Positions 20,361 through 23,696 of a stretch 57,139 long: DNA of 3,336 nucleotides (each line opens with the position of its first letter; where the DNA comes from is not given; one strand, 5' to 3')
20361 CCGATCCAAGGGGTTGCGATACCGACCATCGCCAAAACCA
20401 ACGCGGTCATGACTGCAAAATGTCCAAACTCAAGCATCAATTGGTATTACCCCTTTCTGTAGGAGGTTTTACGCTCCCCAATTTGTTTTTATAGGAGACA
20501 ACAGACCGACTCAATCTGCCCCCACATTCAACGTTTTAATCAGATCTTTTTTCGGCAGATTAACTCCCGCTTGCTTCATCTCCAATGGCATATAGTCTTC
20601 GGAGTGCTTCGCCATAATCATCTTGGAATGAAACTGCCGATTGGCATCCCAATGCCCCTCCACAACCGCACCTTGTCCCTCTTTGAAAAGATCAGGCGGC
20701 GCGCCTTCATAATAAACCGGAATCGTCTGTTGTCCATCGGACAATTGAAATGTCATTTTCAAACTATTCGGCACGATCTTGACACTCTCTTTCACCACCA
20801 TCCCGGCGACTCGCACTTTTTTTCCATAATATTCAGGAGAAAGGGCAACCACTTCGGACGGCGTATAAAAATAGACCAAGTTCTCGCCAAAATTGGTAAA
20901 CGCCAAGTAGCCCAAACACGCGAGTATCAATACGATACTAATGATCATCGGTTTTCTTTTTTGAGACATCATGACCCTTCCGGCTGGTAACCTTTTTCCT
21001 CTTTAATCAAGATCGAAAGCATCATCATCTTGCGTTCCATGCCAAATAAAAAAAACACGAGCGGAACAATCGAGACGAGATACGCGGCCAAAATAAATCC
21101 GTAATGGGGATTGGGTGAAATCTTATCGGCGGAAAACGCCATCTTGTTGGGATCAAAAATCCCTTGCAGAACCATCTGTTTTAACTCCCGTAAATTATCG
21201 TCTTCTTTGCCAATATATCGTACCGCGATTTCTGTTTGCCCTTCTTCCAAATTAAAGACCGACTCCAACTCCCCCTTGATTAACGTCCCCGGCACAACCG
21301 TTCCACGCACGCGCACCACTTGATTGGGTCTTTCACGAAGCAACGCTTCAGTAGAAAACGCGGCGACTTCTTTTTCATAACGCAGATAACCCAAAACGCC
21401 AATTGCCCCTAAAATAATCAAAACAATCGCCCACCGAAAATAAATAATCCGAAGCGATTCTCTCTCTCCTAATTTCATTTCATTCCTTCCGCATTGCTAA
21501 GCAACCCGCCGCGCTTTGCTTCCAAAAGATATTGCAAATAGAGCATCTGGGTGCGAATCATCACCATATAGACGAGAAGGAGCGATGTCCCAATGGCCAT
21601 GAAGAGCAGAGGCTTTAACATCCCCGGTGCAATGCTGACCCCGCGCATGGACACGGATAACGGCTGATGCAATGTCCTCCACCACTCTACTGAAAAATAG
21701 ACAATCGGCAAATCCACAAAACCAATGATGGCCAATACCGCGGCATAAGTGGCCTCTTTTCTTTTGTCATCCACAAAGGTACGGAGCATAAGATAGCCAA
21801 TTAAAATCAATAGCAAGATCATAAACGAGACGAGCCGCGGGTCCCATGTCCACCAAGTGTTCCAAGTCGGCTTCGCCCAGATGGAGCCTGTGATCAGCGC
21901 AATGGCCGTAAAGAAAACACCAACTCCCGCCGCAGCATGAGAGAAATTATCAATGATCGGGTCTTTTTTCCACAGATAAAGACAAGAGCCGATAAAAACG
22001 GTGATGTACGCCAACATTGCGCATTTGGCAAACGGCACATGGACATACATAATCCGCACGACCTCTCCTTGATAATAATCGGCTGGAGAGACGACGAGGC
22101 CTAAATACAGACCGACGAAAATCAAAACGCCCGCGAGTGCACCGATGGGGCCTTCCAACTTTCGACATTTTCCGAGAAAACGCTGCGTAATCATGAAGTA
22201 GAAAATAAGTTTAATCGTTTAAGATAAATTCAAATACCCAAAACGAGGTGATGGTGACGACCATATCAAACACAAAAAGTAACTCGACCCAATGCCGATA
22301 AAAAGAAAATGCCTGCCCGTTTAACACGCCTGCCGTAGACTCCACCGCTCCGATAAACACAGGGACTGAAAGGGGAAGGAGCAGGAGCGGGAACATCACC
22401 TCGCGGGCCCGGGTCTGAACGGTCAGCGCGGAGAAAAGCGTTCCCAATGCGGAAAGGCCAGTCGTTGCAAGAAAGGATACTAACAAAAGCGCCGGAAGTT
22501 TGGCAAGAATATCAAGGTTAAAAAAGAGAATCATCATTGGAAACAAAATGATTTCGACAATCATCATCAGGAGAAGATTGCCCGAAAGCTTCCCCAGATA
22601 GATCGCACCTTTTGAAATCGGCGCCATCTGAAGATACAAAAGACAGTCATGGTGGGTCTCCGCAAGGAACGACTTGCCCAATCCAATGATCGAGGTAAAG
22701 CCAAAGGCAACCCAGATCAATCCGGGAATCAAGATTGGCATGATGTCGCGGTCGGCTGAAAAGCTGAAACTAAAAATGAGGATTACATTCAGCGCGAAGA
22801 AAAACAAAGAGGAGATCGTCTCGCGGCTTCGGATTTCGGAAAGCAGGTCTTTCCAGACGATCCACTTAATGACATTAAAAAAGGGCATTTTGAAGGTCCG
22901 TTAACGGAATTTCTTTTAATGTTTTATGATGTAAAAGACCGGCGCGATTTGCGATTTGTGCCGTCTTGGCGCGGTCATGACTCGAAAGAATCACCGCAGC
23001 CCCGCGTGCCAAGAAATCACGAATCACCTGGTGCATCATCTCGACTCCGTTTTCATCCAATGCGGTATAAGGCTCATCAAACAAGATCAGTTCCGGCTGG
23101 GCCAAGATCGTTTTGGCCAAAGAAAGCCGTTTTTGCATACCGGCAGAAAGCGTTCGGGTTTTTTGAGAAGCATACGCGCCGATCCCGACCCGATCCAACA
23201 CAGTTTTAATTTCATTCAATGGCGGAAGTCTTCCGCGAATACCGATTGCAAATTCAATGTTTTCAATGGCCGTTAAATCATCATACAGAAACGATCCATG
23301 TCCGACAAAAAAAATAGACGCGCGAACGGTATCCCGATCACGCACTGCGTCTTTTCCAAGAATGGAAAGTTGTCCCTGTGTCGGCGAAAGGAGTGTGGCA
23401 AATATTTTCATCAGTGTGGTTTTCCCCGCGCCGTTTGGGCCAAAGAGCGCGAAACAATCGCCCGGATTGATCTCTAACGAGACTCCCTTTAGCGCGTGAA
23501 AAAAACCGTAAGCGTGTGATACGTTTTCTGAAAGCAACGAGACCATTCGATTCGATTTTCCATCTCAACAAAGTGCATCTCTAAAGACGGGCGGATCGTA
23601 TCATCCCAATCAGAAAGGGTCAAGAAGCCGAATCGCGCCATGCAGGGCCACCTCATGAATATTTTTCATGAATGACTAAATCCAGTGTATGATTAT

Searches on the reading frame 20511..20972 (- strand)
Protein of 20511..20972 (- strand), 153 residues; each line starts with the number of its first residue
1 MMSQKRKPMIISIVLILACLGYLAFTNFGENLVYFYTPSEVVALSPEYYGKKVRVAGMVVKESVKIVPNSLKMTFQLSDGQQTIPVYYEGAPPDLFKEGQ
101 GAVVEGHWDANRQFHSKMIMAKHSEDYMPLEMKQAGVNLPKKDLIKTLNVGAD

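Call 27: search_protein_families(library=pfam, proteins=[window:20511-20972:-], max_evalue=0.0001)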
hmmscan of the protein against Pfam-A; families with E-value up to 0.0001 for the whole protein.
window:20511-20972:- (153 aa): 1 family
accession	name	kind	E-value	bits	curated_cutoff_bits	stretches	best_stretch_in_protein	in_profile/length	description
PF03100.22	CcmE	-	1.1e-32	112.7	24.6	1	33-129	2-98/99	CcmE domain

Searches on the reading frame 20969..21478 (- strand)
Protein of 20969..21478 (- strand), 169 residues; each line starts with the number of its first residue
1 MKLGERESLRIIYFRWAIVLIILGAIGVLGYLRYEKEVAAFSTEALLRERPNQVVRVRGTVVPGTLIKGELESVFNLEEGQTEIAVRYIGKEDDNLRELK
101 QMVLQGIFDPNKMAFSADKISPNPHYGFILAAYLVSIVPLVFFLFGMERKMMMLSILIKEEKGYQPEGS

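Call 27: search_protein_families(library=pfam, proteins=[window:20969-21478:-], max_evalue=0.0001)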
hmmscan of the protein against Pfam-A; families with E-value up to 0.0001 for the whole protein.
window:20969-21478:- (169 aa): 1 family
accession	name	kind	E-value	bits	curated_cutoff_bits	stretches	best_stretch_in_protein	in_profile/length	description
PF03100.22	CcmE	-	2.1e-09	38.1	24.6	1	49-120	16-88/99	CcmE domain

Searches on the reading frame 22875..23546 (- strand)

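Call 28: search_protein_families(library=pfam, proteins=[window:22875-23546:-], max_evalue=0.0001)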
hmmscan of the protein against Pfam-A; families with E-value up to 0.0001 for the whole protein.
window:22875-23546:- (223 aa): 3 families
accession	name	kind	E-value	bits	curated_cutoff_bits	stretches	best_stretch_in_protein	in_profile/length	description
PF00005.33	ABC_tran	-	7.7e-30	104.7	25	1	19-160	1-136/137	ABC transporter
PF13304.12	AAA_21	-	1.5e-09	38.8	27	1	32-60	2-26/304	AAA domain, putative AbiEii toxin, Type IV TA system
PF13555.12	AAA_29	-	3.2e-05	24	27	1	19-57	12-50/61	P-loop containing region of AAA domain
